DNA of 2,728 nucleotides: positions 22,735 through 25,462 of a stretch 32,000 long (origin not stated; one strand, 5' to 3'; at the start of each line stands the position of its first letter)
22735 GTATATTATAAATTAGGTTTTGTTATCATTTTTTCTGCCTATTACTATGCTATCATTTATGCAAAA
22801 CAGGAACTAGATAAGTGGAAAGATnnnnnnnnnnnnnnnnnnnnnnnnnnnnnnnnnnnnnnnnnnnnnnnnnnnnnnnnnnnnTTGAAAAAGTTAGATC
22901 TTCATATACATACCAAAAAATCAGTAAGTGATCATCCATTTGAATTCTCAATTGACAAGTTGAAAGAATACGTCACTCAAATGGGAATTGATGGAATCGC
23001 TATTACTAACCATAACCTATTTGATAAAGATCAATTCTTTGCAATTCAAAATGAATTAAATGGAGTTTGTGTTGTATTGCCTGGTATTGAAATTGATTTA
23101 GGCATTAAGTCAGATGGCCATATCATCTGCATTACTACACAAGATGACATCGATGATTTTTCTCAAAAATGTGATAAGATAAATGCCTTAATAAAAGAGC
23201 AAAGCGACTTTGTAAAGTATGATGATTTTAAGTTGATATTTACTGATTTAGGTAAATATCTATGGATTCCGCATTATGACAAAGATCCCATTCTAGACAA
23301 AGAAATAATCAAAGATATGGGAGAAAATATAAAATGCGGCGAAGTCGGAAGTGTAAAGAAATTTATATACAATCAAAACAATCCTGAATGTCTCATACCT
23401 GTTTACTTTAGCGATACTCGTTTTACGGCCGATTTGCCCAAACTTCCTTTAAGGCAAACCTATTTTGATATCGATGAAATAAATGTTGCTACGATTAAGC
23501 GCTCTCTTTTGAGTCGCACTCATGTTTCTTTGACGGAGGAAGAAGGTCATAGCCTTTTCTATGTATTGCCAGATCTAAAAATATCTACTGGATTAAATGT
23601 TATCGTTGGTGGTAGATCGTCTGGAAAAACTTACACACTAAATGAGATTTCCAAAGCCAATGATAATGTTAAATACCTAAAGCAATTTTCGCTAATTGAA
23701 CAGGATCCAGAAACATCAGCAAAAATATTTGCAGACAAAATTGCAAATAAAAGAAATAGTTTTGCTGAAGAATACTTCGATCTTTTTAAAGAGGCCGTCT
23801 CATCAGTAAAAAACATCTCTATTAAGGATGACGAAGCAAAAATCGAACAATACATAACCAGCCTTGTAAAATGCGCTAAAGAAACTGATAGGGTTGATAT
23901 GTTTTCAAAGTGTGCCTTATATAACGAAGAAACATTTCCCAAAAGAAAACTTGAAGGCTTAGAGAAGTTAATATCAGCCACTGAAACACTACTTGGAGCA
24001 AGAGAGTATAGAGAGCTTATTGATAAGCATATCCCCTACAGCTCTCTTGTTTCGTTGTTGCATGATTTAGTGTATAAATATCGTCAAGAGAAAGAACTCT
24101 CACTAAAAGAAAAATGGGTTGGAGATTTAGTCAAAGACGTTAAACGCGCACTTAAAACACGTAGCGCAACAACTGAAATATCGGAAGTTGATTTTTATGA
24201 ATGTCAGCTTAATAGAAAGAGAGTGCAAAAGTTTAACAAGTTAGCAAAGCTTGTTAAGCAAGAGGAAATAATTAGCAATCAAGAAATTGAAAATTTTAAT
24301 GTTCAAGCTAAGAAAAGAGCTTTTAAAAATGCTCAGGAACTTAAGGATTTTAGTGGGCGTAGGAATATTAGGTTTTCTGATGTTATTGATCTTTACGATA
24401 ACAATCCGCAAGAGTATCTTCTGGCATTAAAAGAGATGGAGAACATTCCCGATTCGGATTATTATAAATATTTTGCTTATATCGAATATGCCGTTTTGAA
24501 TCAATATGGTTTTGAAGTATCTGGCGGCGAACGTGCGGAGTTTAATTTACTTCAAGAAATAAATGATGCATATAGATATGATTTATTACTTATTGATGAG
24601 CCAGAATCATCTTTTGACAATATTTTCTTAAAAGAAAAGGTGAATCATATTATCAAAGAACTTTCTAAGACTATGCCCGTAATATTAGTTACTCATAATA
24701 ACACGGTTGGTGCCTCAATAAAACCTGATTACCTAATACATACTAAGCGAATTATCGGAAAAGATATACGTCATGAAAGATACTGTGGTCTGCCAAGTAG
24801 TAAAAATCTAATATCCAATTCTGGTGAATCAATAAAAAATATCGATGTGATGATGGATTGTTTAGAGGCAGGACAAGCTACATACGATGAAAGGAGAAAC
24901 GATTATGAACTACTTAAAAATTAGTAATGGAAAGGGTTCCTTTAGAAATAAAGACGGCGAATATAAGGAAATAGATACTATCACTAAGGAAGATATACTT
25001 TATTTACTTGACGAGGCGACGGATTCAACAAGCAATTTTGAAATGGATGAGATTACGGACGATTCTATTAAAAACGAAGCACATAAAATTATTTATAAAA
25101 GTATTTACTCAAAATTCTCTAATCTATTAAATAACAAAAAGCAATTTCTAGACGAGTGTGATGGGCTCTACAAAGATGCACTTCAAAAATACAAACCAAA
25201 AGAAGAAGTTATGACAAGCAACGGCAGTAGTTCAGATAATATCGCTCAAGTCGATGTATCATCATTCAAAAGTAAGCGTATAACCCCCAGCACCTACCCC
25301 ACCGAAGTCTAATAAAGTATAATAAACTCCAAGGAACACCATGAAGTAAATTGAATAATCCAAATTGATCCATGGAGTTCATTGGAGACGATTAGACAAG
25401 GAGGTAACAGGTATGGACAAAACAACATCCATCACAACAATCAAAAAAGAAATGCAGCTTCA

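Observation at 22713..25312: PHP-phosphoesterase fused to an SMC/ABC ATPase, with an overlapping small acidic gene: a second defence-like module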

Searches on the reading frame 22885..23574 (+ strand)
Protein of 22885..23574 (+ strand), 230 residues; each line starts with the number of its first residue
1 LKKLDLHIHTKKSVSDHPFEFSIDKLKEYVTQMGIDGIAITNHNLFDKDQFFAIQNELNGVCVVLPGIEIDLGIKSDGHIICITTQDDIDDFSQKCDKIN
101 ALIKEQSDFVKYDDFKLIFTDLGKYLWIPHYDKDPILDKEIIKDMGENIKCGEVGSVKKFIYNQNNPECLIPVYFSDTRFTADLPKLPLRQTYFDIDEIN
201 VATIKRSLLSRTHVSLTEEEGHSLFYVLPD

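Call 72: search_protein_families(library=padloc, proteins=[window:22885-23574:+], max_evalue=10)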
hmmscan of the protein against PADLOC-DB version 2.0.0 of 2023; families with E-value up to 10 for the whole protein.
window:22885-23574:+ (230 aa): 2 families
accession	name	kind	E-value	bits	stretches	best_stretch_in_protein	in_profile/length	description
PDLC04680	PDC-M49A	-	7.7e-96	320.2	1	1-230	1-225/674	-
PDLC04678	PDC-M49A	-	2e-34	116.9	1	2-220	3-223/681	-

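Call 74: search_protein_families(library=ncbifam, proteins=[window:22885-23574:+], max_evalue=0.01)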
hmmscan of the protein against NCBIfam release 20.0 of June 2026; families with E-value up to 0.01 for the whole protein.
window:22885-23574:+ (230 aa): 2 families
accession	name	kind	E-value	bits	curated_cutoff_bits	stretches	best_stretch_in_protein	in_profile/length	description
NF045780.1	TrlF_fam_ATP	equivalog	8.8e-13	47.9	350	1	3-101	7-117/944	TrlF family AAA-like ATPase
NF038032.1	CehA_McbA_metalo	domain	8.6e-07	28.7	80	1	4-95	5-90/315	CehA/McbA family metallohydrolase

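Call 77: search_solved_structures(query=window:22885-23574:+, max_evalue=10, show_alignments=4)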
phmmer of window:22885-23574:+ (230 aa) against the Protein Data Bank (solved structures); distinct sequences matched with E-value up to 10: 3.
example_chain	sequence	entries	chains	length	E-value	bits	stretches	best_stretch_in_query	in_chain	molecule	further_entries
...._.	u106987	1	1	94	1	12.2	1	130-179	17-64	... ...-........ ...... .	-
6n3d_A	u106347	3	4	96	1.1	12.1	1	130-179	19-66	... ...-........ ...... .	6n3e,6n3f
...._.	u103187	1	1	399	1.2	11.8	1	133-195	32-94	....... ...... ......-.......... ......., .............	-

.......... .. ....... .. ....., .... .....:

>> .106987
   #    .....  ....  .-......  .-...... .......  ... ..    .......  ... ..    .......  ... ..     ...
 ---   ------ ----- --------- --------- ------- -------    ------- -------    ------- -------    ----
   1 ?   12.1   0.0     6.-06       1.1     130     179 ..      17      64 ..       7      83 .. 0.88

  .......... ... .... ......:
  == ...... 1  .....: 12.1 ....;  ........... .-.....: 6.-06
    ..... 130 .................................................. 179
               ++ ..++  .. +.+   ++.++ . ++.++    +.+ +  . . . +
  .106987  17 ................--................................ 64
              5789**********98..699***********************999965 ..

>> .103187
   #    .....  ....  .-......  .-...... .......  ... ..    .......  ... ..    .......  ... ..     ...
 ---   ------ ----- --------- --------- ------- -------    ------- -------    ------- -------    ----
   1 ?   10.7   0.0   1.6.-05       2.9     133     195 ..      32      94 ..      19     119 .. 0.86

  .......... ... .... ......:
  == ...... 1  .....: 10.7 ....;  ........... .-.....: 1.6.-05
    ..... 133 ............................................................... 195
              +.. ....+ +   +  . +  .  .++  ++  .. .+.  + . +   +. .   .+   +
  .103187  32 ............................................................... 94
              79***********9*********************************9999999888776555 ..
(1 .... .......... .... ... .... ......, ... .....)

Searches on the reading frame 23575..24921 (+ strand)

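Call 72: search_protein_families(library=padloc, proteins=[window:23575-24921:+], max_evalue=10)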
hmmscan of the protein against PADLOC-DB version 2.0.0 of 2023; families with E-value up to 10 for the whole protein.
window:23575-24921:+ (449 aa): 9 families
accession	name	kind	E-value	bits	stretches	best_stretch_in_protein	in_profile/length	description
PDLC04680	PDC-M49A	-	2.4e-188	625.9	1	1-449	227-674/674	-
PDLC04678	PDC-M49A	-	8.4e-53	177.6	1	2-448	234-680/681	-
PDLC04679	PDC-M49A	-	1.2e-30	104.8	1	3-447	96-539/541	-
PDLC04135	mad3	-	1.9e-06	25.7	1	2-390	19-337/374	mads_3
PDLC04140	mad8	-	2.2e-05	22.2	1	9-375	31-233/314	mads_8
PDLC04164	AriA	-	4.7e-05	21.1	2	334-378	192-235/253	-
PDLC04176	HEC-01A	-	0.0039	14.6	1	332-396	274-338/371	-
PDLC01054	C3a55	-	0.099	10.5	0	169-378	75-222/256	ABC permease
PDLC02980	AriA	-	0.33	8.9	1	165-377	98-301/304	-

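Call 74: search_protein_families(library=ncbifam, proteins=[window:23575-24921:+], max_evalue=0.01)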
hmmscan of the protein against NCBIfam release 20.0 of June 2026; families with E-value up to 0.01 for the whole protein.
window:23575-24921:+ (449 aa): 15 families
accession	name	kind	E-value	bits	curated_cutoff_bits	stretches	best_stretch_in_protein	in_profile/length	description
TIGR00972.1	3a0107s01c2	equivalog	8.6e-09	35.1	343.2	1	308-381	138-208/248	phosphate ABC transporter ATP-binding protein PstB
NF045780.1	TrlF_fam_ATP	equivalog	1.8e-08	33.6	350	1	2-116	306-427/944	TrlF family AAA-like ATPase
TIGR03608.1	L_ocin_972_ABC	subfamily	3.8e-07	29.8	254.85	1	306-380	126-198/206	putative bacteriocin export ABC transporter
TIGR01978.1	sufC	equivalog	2.4e-06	27.2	212.8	1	311-387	143-215/243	Fe-S cluster assembly ATPase SufC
NF010864.0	PRK14271.1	equivalog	6.3e-06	25.5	561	1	310-383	159-229/276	phosphate ABC transporter ATP-binding protein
NF010860.0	PRK14267.1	equivalog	2.2e-05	24.2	412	1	308-387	143-218/253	phosphate ABC transporter ATP-binding protein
TIGR02857.1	CydD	equivalog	6.5e-05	22.1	435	1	308-379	452-520/529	thiol reductant ABC exporter subunit CydD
TIGR04406.1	LPS_export_lptB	equivalog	0.00059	19.2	240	1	307-394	128-214/239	LPS export ABC transporter ATP-binding protein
NF007027.0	PRK09493.1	equivalog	0.00066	19.1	379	1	309-401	131-221/240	glutamine ABC transporter ATP-binding protein GlnQ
TIGR03375.1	type_I_sec_LssB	subfamily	0.0018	16.7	693.1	1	310-377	599-663/696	type I secretion system permease/ATPase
TIGR02770.1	nickel_nikD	equivalog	0.0028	17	318.7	1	306-388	117-198/230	nickel import ATP-binding protein NikD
NF040873.1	AztA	equivalog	0.0043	16.6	220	0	314-378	119-181/191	zinc ABC transporter ATP-binding protein AztA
NF007134.0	PRK09580.1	equivalog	0.0064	16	400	0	315-387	146-216/248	Fe-S cluster assembly ATPase SufC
NF010068.0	PRK13548.1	equivalog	0.0066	15.6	261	0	314-375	137-202/261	heme ABC transporter ATP-binding protein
TIGR03265.1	PhnT2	equivalog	0.0099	15.1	457.7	0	310-376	130-195/353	putative 2-aminoethylphosphonate ABC transporter ATP-binding protein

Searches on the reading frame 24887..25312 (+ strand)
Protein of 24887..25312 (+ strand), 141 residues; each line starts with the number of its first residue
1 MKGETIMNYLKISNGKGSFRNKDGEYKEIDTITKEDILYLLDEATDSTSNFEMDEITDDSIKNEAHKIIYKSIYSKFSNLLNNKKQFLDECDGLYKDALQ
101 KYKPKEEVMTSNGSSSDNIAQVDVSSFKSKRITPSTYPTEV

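Call 3: search_protein_families(library=pfam, proteins=[window:24887-25312:+], max_evalue=0.1)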
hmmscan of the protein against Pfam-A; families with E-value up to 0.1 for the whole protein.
window:24887-25312:+ (141 aa): 1 family
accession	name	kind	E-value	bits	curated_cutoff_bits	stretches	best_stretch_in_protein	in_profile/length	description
PF08930.15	DUF1912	-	0.027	15.1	25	1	54-96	39-80/84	Domain of unknown function (DUF1912)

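Call 4: search_protein_families(library=padloc, proteins=[window:24887-25312:+], max_evalue=0.1)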
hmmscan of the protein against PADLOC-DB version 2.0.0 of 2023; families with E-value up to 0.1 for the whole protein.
window:24887-25312:+ (141 aa): 3 families
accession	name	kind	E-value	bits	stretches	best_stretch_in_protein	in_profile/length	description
PDLC04683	PDC-M49B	-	2.8e-93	307.4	1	7-141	1-135/135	-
PDLC04682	PDC-M49B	-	2.9e-35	118.9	1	7-103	1-95/97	-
PDLC04681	PDC-M49B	-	0.0012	17.3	1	7-92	1-86/94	-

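Call 39: search_protein_families(library=ncbifam, proteins=[window:24905-25312:+], max_evalue=0.01)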
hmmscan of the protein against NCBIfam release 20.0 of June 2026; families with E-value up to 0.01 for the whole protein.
window:24905-25312:+ (135 aa): 0 families

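Call 47: find_homologous_proteins(query=window:24905-25309:+, max_evalue=0.001)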
Query window:24905-25309:+ (135 aa): 12 proteins with E <= 0.001 among 16 candidates.
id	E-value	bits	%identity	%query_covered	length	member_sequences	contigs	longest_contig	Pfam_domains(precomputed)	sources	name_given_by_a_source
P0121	3.3e-80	284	100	100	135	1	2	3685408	-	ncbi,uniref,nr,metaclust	ncbi:hypothetical protein [Ruminococcus albus]|uniref:Uncharacterized protein n=1 Tax=Ruminococcus a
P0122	1.7e-70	253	98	92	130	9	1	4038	-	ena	-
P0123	4.0e-58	213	84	90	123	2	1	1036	-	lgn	-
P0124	1.6e-57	211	84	90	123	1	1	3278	-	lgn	-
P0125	3.3e-48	181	70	91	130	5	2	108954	-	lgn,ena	-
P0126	6.9e-47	177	90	73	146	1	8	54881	-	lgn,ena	-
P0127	3.1e-31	126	65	73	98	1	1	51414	-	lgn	-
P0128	1.0e-28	118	61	71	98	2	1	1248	-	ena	-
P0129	3.9e-28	116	73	60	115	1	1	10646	-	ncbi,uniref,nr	ncbi:MAG: hypothetical protein K6G33_11940 [Ruminococcus sp.]|uniref:hypothetical protein n=1 Tax=Ru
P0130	4.1e-26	110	58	72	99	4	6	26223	-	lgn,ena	-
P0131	1.7e-25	108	58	78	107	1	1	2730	-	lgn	-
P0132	4.2e-20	90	59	60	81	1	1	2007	-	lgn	-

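Call 57: find_homologous_proteins(query=A3, max_evalue=0.001)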
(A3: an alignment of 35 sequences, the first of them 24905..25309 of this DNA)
Query A3 (35 sequences) (135 aa, profile of the alignment): 327 proteins with E <= 0.001 among 1533 candidates; the best 120 are listed.
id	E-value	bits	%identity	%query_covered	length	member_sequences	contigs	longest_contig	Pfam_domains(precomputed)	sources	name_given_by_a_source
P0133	9.4e-34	133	42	73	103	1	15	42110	-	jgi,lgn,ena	-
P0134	1.7e-33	133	49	74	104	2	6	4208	-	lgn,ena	-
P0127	2.0e-33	132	65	73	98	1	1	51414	-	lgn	-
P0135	3.7e-33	132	60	74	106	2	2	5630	-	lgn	-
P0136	4.1e-33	131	40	73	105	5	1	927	-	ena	-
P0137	6.3e-33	131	65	72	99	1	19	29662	-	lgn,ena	-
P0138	1.4e-32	130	44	72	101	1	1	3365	-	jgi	jgi:hypothetical protein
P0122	1.8e-32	129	98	92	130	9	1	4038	-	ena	-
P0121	2.1e-32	129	100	100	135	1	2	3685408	-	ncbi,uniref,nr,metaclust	ncbi:hypothetical protein [Ruminococcus albus]|uniref:Uncharacterized protein n=1 Tax=Ruminococcus a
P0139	2.1e-32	129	41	71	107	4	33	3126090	-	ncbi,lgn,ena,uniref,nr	ncbi:hypothetical protein L9O85_03095 [Lawsonibacter asaccharolyticus]|uniref:hypothetical protein n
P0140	2.4e-32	129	64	76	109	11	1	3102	-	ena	-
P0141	3.2e-32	128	45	71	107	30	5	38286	-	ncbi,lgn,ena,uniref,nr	ncbi:hypothetical protein [uncultured Oscillibacter sp.]|uniref:hypothetical protein n=1 Tax=uncultu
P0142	3.6e-32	128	53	71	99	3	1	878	-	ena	-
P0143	5.8e-32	128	44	71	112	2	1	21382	-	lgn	-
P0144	6.1e-32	128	43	72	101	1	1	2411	-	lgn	-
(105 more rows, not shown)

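Call 64: predict_structure(alignment_id=A5)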
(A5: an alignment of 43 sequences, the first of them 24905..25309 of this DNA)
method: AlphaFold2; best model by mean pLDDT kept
length: 135 residues; sequences in the alignment: 43
mean_pLDDT: 81.0   pTM: 0.63
mean pLDDT of the five models: 81.0, 79.8, 78.8, 78.5, 77.3
residues with pLDDT >= 90: 80; 70-90: 18; 50-70: 14; < 50: 23
segments of 3 or more residues with pLDDT < 50: 103-112, 114-116, 121-126, 128-130
pLDDT, mean of each block of 10 residues (from residue 1): 93 96 97 96 91 89 96 95 92 80 45 49 47 53
secondary structure, 60 per line:
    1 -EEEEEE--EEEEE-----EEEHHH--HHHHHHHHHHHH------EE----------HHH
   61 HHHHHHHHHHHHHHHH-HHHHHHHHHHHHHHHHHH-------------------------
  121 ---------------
elements in order: E2-7 E10-14 E20-22 H28-39 H58-76 H78-95

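Call 69: fold_search(model_id=the predicted structure, library=pdb)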
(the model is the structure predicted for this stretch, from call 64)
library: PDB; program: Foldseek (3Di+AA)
matches with E <= 10: 105; with E <= 0.001: 0
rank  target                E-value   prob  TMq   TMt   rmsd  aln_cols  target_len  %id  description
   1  7ejg                  2.1e+00  0.04  0.14  0.10   9.1        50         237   18  Crystal structure of PBP domain of RMCA (released 2022-04-06)
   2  3hia_A                2.2e+00  0.10  0.14  0.26   2.1        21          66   33  Crystal structure of the choline binding domain of Spr1274 in Streptococcus pneumoniae (released 2009-08-04)
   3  4j2j_C                2.5e+00  0.11  0.16  0.18   4.0        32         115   16  Crystal structure of AXH domain complex with Capicua (released 2013-04-03)
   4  3hia_C                2.7e+00  0.08  0.13  0.23   2.2        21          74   33  Crystal structure of the choline binding domain of Spr1274 in Streptococcus pneumoniae (released 2009-08-04)
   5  4apt_A                2.9e+00  0.16  0.15  0.16   1.2        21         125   24  The structure of the AXH domain of ataxin-1. (released 2013-03-27)
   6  1oa8_C                2.9e+00  0.13  0.15  0.15   1.9        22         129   23  AXH domain of human spinocerebellar ataxin-1 (released 2003-11-06)
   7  9tvu_X                2.9e+00  0.05  0.17  0.22  13.3        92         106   11  Structure of the Chlamydomonas reinhardtii chlororibosome (released 2026-02-18)
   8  8aaf_v                2.9e+00  0.05  0.13  0.12   2.2        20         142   40  Yeast RQC complex in state G (released 2023-03-08)
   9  4j2j_B                3.0e+00  0.15  0.15  0.17   1.7        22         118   23  Crystal structure of AXH domain complex with Capicua (released 2013-04-03)
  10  3hia_B                3.0e+00  0.08  0.14  0.21   2.0        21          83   33  Crystal structure of the choline binding domain of Spr1274 in Streptococcus pneumoniae (released 2009-08-04)
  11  5miu_B                3.3e+00  0.08  0.13  0.04   1.3        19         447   32  G307E variant of Murine Apoptosis Inducing Factor (oxidized state) (released 2017-07-12)
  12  9qdo_A                3.3e+00  0.04  0.16  0.21  12.2       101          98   13  Crystal structure of the aromatic oligoamide foldamer binder Nanofitin C10 fused to a coiled-coil domain (released 2026-03-18)
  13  8rja_E                3.3e+00  0.03  0.19  0.10  14.6       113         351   14  Crystal structure of the F420-reducing formylmethanofuran dehydrogenase complex from the ethanotroph Candidatus Ethano (released 2024-10-02)
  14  1oa8_A                3.7e+00  0.12  0.15  0.15   1.8        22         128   23  AXH domain of human spinocerebellar ataxin-1 (released 2003-11-06)
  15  8cad_A                3.7e+00  0.02  0.13  0.04  10.0        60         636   18  Cryo-EM structure of the Ceres homohexamer from Galleria mellonella saliva (released 2023-10-04)
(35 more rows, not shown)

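Call 73: fold_search(model_id=the predicted structure, library=viral)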
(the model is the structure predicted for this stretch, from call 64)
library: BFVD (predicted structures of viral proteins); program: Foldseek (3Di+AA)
matches with E <= 10: 152; with E <= 0.001: 0
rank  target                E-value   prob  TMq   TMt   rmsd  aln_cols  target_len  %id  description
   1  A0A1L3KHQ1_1          6.0e-02  0.16  0.15  0.05  19.7       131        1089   14  (no name in the UniProt tables at hand)
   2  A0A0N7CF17            7.3e-02  0.57  0.23  0.17   9.0        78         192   14  (no name in the UniProt tables at hand)
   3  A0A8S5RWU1            4.3e-01  0.13  0.18  0.15  11.2        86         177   19  Uncharacterized protein [Siphoviridae sp. ctHip2]
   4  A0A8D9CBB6            5.9e-01  0.25  0.25  0.31   9.1        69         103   14  Uncharacterized protein [uncultured marine phage]
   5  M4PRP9                6.8e-01  0.12  0.18  0.22   9.6        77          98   12  Uncharacterized protein [Sulfitobacter phage phiCB2047-B]
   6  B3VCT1                6.8e-01  0.07  0.16  0.25  12.1       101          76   17  Uncharacterized protein [Escherichia phage EcoDS1]
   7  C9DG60                7.2e-01  0.06  0.18  0.11  19.7       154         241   11  Uncharacterized protein [Delftia phage PhiW-14]
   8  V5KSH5                7.7e-01  0.15  0.24  0.29   9.5        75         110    9  Hyphothetical protein [Escherichia phage 4MG]
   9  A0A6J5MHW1            7.7e-01  0.15  0.25  0.26  11.3       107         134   12  Uncharacterized protein [uncultured Caudovirales phage]
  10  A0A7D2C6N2            8.8e-01  0.06  0.22  0.08  20.5       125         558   16  (no name in the UniProt tables at hand)
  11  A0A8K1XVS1            9.4e-01  0.08  0.18  0.03  21.8       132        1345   13  (no name in the UniProt tables at hand)
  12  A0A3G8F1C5            1.0e+00  0.10  0.20  0.20   9.6        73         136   16  Uncharacterized protein [Proteus phage Mydo]
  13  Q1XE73                1.0e+00  0.07  0.14  0.16  12.3        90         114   16  Vpr protein [Simian immunodeficiency virus]
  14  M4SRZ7                1.1e+00  0.10  0.21  0.27  10.6        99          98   13  Uncharacterized protein [Pseudoalteromonas phage pYD6-A]
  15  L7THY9                1.1e+00  0.30  0.16  0.39   6.1        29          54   31  Uncharacterized protein [Escherichia phage PBECO4]
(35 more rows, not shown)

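Call 88: search_protein_representatives(alignment_id=A5)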
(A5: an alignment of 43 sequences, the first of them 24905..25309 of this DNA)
Query: 43 sequences, 100 profile positions. Proteins with E-value up to 0.001 (for the whole library): 473; up to 1e-10: 294; up to 1e-30: 17. The best 150 are listed.
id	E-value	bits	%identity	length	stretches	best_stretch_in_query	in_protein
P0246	6.2e-36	138.9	-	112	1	1-98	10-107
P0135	7.2e-35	135.4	-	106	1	1-97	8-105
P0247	5.4e-34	132.6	-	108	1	1-98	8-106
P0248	5.0e-33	129.5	-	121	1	1-97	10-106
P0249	7.9e-33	128.9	-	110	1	1-97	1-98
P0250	1.1e-32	128.5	-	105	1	1-95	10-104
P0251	3.4e-32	126.9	-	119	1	1-97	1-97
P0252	4.0e-32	126.6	-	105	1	1-96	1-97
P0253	4.6e-32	126.4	-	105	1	1-96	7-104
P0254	5.5e-32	126.2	-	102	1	1-94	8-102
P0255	8.2e-32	125.6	-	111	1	1-98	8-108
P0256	2.8e-31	123.9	-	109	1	1-97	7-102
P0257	3.8e-31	123.5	-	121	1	1-96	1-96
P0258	4.8e-31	123.2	-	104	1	1-97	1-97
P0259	5.8e-31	122.9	-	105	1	1-97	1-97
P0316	3.1e-25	104.5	-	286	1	1-95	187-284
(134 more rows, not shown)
